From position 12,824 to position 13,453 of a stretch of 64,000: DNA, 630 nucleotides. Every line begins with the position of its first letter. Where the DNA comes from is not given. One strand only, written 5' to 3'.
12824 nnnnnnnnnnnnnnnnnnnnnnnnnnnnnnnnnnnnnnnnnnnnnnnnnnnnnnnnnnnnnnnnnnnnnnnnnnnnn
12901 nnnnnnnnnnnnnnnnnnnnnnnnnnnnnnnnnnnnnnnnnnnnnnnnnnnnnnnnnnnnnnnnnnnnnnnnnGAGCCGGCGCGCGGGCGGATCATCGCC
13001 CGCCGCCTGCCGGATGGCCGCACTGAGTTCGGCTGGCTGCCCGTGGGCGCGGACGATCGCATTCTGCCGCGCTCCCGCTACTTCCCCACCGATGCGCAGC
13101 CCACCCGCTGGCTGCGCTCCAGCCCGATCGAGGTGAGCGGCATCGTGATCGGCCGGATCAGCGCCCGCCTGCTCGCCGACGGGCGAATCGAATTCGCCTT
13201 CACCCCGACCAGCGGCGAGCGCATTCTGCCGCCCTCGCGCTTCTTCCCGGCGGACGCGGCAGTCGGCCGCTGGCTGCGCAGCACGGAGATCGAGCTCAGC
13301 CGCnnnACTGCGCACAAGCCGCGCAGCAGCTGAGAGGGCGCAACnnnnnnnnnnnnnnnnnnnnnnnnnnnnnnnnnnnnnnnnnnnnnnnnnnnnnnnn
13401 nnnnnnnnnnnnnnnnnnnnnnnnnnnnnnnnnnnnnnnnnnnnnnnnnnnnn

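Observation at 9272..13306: Two paralogous ~1400-aa secreted RCC1-repeat proteins with permuted domain order and a shared novel ~50-aa tandem repeat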

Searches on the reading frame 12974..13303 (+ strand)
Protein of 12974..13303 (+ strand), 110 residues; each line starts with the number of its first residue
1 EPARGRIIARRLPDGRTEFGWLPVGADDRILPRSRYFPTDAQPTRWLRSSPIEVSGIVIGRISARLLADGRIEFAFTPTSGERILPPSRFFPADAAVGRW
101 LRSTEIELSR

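Call 10: find_homologous_proteins(query=window:12980-13303:+, max_evalue=0.001)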
Query seq(108 aa) (108 aa): 40 proteins with E <= 0.001 among 108 candidates.
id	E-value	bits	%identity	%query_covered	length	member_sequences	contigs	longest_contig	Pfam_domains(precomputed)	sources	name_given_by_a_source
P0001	3.8e-48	180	77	97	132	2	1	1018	-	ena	-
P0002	1.9e-46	175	76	97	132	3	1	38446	-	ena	-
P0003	4.0e-45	170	75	100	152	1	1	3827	-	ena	-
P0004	7.8e-45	169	73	98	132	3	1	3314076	-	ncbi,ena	-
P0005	2.4e-44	168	76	95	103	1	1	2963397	-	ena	-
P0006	2.7e-44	168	73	97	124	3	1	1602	-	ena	-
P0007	1.4e-42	162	73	98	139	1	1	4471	-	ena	-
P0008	4.8e-42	160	71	96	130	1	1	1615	-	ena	-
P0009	1.6e-41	159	71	96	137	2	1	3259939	-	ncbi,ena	-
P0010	1.5e-40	156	71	98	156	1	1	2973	-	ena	-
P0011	4.9e-38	148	72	95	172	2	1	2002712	-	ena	-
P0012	2.2e-37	145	71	85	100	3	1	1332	-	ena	-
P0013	4.7e-37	144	67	96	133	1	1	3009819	-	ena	-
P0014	7.3e-37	144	70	95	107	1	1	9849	-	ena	-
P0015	1.6e-36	143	69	97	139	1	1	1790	-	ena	-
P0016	2.0e-36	142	68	96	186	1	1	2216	PF13540.13,PF25390.2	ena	-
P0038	4.3e-8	51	58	48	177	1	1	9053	-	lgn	-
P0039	7.8e-8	50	61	47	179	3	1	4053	-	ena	-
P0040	1.2e-7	50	59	46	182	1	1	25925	-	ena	-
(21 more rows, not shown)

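Call 12: find_encoding_contigs(protein=P0004, flank=8000, max_places=3)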
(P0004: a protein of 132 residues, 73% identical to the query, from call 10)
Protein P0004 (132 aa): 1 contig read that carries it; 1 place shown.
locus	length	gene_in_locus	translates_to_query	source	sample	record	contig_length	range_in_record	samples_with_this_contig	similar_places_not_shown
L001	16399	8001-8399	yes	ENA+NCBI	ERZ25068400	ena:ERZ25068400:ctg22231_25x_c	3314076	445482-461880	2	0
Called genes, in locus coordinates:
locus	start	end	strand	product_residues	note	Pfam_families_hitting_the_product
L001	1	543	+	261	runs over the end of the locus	PF00561:Abhydrolase_1, PF12146:Hydrolase_4, PF12697:Abhydrolase_6, PF00561:Abhydrolase_1 (weak)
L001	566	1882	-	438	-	PF13200:DUF4015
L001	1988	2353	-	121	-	-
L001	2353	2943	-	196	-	PF24694:LNS2_PITM1-3 (weak)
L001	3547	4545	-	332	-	PF01073:3Beta_HSD, PF01370:Epimerase, PF04321:RmlD_sub_bind, PF07993:NAD_binding_4, PF13460:NAD_binding_10, PF16363:GDP_Man_Dehyd (weak)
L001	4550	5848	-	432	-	PF00155:Aminotran_1_2, PF01212:Beta_elim_lyase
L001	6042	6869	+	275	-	PF01476:LysM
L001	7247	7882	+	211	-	-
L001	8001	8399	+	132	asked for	-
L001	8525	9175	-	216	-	-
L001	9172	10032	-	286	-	PF08501:Shikimate_dh_N, PF01488:Shikimate_DH (weak), PF18317:SDH_C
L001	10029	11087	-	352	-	PF02618:YceG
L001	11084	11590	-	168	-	PF03652:RuvX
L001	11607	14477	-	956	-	PF01411:tRNA-synt_2c, PF07973:tRNA_SAD, PF02272:DHHA1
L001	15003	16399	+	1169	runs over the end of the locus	-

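Call 26: search_protein_families(library=pfam, proteins=[window:12974-13303:+, P0038, P0016], max_evalue=10)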
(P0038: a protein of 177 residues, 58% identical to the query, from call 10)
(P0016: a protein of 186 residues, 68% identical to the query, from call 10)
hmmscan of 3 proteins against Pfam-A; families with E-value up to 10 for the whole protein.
window:12974-13303:+ (110 aa): 0 families

P0038 (177 aa): 0 families

P0016 (186 aa): 4 families
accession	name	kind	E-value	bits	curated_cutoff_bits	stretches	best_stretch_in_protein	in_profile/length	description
PF13540.12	RCC1_2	-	3.8e-11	42.9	22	1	151-180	2-30/30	Regulator of chromosome condensation (RCC1) repeat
PF25390.1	WD40_RLD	-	1.9e-05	24.6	150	1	150-180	91-120/363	RCC1-like domain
PF24000.1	DUF7316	-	0.063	14.3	27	1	48-67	10-29/78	Family of unknown function (DUF7316)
PF00415.24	RCC1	-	0.56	11.3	21.7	1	167-180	1-14/50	Regulator of chromosome condensation (RCC1) repeat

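Call 30: predict_structure(alignment_id=A2)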
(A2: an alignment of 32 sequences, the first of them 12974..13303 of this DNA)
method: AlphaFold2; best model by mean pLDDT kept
length: 110 residues; sequences in the alignment: 32
mean_pLDDT: 92.7   pTM: 0.84
mean pLDDT of the five models: 92.7, 92.6, 92.4, 91.7, 91.3
residues with pLDDT >= 90: 93; 70-90: 14; 50-70: 3; < 50: 0
segments of 3 or more residues with pLDDT < 50: none
pLDDT, mean of each block of 10 residues (from residue 1): 86 96 92 94 93 92 95 94 93 94 89
secondary structure, 60 per line:
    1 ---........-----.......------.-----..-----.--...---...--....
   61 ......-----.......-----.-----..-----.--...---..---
elements in order: E4-11 E17-23 E46-48 E52-54 E57-66 E72-78 E100-102

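Call 42: find_related_loci(query=A2, collection=genome_contigs, flank=6000)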
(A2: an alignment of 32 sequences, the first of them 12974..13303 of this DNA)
Query A2 (110 aa) in genome_contigs; peptide patterns used: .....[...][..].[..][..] (x = any residue, [..] = any of these).
39 stretches matched a pattern; 24 encode a relative of the query (tblastn E <= 1e-3); 24 distinct loci.
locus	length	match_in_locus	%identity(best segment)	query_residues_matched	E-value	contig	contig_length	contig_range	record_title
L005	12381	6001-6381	75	1-108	3e-51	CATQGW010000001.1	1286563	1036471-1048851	MAG: uncultured Dehalococcoidia bacterium isolate 6a0e96f9-4ae1-4976-a57e-aaa65d381751 genome assembly, contig: contig_1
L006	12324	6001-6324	74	1-108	2e-50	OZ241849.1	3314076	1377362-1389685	MAG: Dehalococcoidia bacterium isolate e0324ba9-04d6-4c46-83e9-6adffe65d82a genome assembly, chromosome: 1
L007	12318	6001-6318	75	5-110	4e-50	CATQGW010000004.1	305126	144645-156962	MAG: uncultured Dehalococcoidia bacterium isolate 6a0e96f9-4ae1-4976-a57e-aaa65d381751 genome assembly, contig: contig_4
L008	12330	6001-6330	72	1-108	2e-49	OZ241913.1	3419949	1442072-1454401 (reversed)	MAG: Dehalococcoidia bacterium isolate 665203e5-4de3-409e-b258-c822a43d9238 genome assembly, chromosome: 1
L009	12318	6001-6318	72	5-110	8e-49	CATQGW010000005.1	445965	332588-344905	MAG: uncultured Dehalococcoidia bacterium isolate 6a0e96f9-4ae1-4976-a57e-aaa65d381751 genome assembly, contig: contig_5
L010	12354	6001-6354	73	1-109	9e-49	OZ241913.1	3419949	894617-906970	MAG: Dehalococcoidia bacterium isolate 665203e5-4de3-409e-b258-c822a43d9238 genome assembly, chromosome: 1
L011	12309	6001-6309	74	5-107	8e-49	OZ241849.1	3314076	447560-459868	MAG: Dehalococcoidia bacterium isolate e0324ba9-04d6-4c46-83e9-6adffe65d82a genome assembly, chromosome: 1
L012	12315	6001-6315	68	5-107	8e-43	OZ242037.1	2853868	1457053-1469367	MAG: Dehalococcoidia bacterium isolate 2a7bb1ba-5d4f-497c-a9a7-d309ef017ae2 genome assembly, chromosome: 1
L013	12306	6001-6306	61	5-107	3e-36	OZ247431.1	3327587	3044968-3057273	MAG: Dehalococcoidia bacterium isolate c15901d5-d28f-4d5c-bcfc-8c60e7bd0c97 genome assembly, chromosome: 1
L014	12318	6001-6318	57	4-110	3e-32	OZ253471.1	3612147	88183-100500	MAG: Dehalococcoidia bacterium isolate 41ac3497-52d9-4345-8c76-2a61940320b0 genome assembly, chromosome: 1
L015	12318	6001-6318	55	4-110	6e-31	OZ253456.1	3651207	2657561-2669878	MAG: Dehalococcoidia bacterium isolate 4ae44683-8927-4024-8904-3ea2ed4a1db5 genome assembly, chromosome: 1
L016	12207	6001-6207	72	3-108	9e-31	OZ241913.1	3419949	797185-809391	MAG: Dehalococcoidia bacterium isolate 665203e5-4de3-409e-b258-c822a43d9238 genome assembly, chromosome: 1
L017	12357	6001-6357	53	4-109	5e-29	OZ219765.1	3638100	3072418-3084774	MAG: Dehalococcoidia bacterium isolate 2efd49d1-a845-418d-b650-c606456da4a2 genome assembly, chromosome: 2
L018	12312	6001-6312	74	5-109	1e-45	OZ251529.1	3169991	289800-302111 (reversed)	MAG: Dehalococcoidia bacterium isolate 64543fda-5a3a-48f4-bbbd-4b73dd240877 genome assembly, chromosome: 1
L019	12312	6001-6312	49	4-108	1e-23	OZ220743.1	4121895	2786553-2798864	MAG: Acidimicrobiales bacterium isolate dadfcd55-464f-4f03-9875-fa0eca1464b2 genome assembly, chromosome: 1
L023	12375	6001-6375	40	4-110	2e-16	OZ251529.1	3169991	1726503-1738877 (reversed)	MAG: Dehalococcoidia bacterium isolate 64543fda-5a3a-48f4-bbbd-4b73dd240877 genome assembly, chromosome: 1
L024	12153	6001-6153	59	6-109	2e-12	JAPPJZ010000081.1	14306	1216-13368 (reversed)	MAG: Chloroflexota bacterium isolate RHO2_bin_60 NODE_5101_length_14306_cov_12.034734, whole genome shotgun sequence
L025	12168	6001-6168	53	3-109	1e-11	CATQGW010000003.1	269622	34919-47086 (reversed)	MAG: uncultured Dehalococcoidia bacterium isolate 6a0e96f9-4ae1-4976-a57e-aaa65d381751 genome assembly, contig: contig_3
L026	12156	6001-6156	54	6-108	6e-11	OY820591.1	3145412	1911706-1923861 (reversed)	MAG: Dehalococcoidia bacterium isolate bad7acc4-ca48-4abb-846f-85865ba1c961 genome assembly, chromosome: 1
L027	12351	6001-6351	44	6-104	3e-10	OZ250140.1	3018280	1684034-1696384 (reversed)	MAG: Dehalococcoidia bacterium isolate 92aeaa82-693a-41dc-a6aa-2cafd19afa0f genome assembly, chromosome: 1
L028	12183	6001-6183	47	6-108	1e-7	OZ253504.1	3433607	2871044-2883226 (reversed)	MAG: Dehalococcoidia bacterium isolate 231ea081-d24a-4d48-806f-feb732625d76 genome assembly, chromosome: 1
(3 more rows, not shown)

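Call 51: search_solved_structures(query=A2, max_evalue=1)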
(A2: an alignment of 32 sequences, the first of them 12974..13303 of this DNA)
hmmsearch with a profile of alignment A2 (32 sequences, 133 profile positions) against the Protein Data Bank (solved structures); distinct sequences matched with E-value up to 1: 1.
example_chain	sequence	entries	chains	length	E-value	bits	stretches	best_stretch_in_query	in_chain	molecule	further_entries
8hkx_S12P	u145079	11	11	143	0.23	14.5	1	25-103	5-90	30S ribosomal protein S12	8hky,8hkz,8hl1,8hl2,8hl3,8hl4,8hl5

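Call 79: search_protein_families(library=pfam, proteins=[P0038, P0040, P0039], max_evalue=0.01)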
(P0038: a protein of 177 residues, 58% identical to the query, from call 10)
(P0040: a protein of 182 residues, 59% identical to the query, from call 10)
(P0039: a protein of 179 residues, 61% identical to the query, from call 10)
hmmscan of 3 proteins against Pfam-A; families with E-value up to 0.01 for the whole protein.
P0038 (177 aa): 0 families

P0040 (182 aa): 0 families

P0039 (179 aa): 0 families

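Call 86: search_protein_families(library=phrogs, proteins=[window:12974-13303:+], max_evalue=0.01)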
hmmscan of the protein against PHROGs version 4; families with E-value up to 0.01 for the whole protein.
window:12974-13303:+ (110 aa): 0 families

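Call 93: search_protein_families(library=pfam, proteins=[L014:5875-8337:+, L017:5911-7671:+, L019:3742-6348:+, L023:5773-6888:+, L024:8226-10967:-, L025:128-3055:+, L025:5794-6720:+, L027:5887-7077:+, L028:5869-7068:+, L026:5860-6714:+], max_evalue=0.001)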
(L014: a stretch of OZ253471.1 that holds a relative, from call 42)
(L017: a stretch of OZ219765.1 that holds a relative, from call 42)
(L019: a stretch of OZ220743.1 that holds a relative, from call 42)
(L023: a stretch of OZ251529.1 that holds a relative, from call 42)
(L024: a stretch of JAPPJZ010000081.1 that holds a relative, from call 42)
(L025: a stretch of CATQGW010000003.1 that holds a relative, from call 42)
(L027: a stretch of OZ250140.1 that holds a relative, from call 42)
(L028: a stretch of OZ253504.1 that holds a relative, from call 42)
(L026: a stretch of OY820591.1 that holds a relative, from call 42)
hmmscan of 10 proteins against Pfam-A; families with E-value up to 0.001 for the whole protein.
L014:5875-8337:+ (821 aa): 10 families
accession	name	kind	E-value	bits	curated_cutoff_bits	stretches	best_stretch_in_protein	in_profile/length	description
PF00560.39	LRR_1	-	1.1e-58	182.8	20.6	0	760-781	2-23/23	Leucine Rich Repeat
PF13855.12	LRR_8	-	8.4e-45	150.8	27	8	218-272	4-57/61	Leucine rich repeat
PF23598.1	LRR_14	-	1e-44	153.2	40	4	234-377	17-148/353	Leucine-rich repeat region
PF12799.13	LRR_4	-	7.4e-39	131.3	27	5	240-273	2-32/44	Leucine Rich repeats (2 copies)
PF25019.1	LRR_R13L1-DRL21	-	5.3e-11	42.9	27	0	544-598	68-125/127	R13L1/DRL21 LRRs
PF23211.1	LRR_LRWD1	-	4.8e-09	36.6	28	0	584-672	10-96/190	Leucine-rich repeat and WD repeat-containing protein 1, LRR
PF24141.1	LRR_ComC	-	4.3e-08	33.6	27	0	694-777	199-275/288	EGF-like domain-containing protein ComC LRR domain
PF24758.1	LRR_At5g56370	-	1.4e-07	31.9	27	0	566-623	10-70/227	FBD-associated F-box protein At5g56370, LRR repeats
PF13516.12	LRR_6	-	1.7e-07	31.2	23.4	0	295-311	2-18/24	Leucine Rich repeat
PF25013.1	LRR_Zer-1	-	5.5e-07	30.2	27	0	219-315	12-105/137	Zer-1-like, Leucine-rich repeats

L017:5911-7671:+ (587 aa): 6 families
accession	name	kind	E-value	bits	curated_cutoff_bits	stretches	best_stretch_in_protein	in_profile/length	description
PF12796.13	Ank_2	-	3e-40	137.1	27.3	4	320-418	1-90/90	Ankyrin repeats (3 copies)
PF00023.36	Ank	-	3.2e-34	115.5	21.1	2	352-381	2-31/33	Ankyrin repeat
PF13606.12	Ank_3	-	4.8e-25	85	22.3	0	208-235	2-29/30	Ankyrin repeat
PF13857.12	Ank_5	-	3.4e-22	78.7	27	0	207-234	15-42/56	Ankyrin repeats (many copies)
PF13637.12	Ank_4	-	1.2e-14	54.5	22.7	0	320-372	1-50/50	Ankyrin repeats (many copies)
PF24521.3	Ank_KRIT1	-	5e-11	43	80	1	342-415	35-113/149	KRIT1 ankyrin-repeats domain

L019:3742-6348:+ (869 aa): 1 family
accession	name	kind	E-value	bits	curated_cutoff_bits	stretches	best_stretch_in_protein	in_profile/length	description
PF04151.21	PPC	-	6.9e-10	40.1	25.9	1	112-175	1-67/70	Bacterial pre-peptidase C-terminal domain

L023:5773-6888:+ (372 aa): 0 families

L024:8226-10967:- (914 aa): 1 family
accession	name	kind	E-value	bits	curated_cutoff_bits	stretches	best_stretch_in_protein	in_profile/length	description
PF13407.12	Peripla_BP_4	-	9.3e-21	75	35.1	1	647-875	12-251/258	Periplasmic binding protein domain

L025:128-3055:+ (976 aa): 1 family
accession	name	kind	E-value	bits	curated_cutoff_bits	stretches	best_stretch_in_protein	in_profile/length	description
PF13365.12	Trypsin_2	-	9.2e-20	72.3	27.6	1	137-267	1-144/144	Trypsin-like peptidase domain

L025:5794-6720:+ (309 aa): 0 families

L027:5887-7077:+ (397 aa): 0 families

L028:5869-7068:+ (400 aa): 2 families
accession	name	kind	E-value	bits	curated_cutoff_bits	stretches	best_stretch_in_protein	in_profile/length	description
PF13407.12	Peripla_BP_4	-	1.2e-26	94.3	35.1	1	110-350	3-247/258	Periplasmic binding protein domain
PF00532.27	Peripla_BP_1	-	2.5e-08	34.2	22.2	1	116-308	11-202/281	Periplasmic binding proteins and sugar binding domain of LacI family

L026:5860-6714:+ (285 aa): 0 families

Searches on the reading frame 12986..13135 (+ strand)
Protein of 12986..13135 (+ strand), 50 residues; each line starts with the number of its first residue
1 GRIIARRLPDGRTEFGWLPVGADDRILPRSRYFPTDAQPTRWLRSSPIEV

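Call 82: find_homologous_proteins(query=A5, max_evalue=0.01)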
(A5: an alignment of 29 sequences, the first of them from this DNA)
Query A5 (29 sequences) (50 aa, profile of the alignment): 67 proteins with E <= 0.01 among 1338 candidates.
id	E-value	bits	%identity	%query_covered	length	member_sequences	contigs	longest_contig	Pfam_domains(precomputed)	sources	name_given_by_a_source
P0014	2.4e-47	176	65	98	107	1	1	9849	-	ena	-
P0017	3.7e-47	176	65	98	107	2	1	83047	-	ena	-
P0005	3.3e-46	173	72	94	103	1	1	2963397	-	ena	-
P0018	4.4e-43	163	61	98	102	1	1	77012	-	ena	-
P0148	1.2e-41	158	62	100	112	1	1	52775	-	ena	-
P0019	1.4e-38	148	56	100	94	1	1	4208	-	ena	-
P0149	2.0e-38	148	56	100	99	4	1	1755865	-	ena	-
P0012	4.9e-38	146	66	76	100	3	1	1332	-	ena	-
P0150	3.2e-35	137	54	100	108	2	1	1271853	-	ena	-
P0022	2.5e-32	128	52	100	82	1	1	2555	-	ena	-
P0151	2.5e-30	122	54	100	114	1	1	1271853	-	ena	-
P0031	1.5e-28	116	64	78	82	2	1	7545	-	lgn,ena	-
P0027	1.5e-28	116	63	100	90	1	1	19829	-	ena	-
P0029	1.1e-27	113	43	100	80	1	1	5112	-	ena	-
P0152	1.4e-27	113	49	98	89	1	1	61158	-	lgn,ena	-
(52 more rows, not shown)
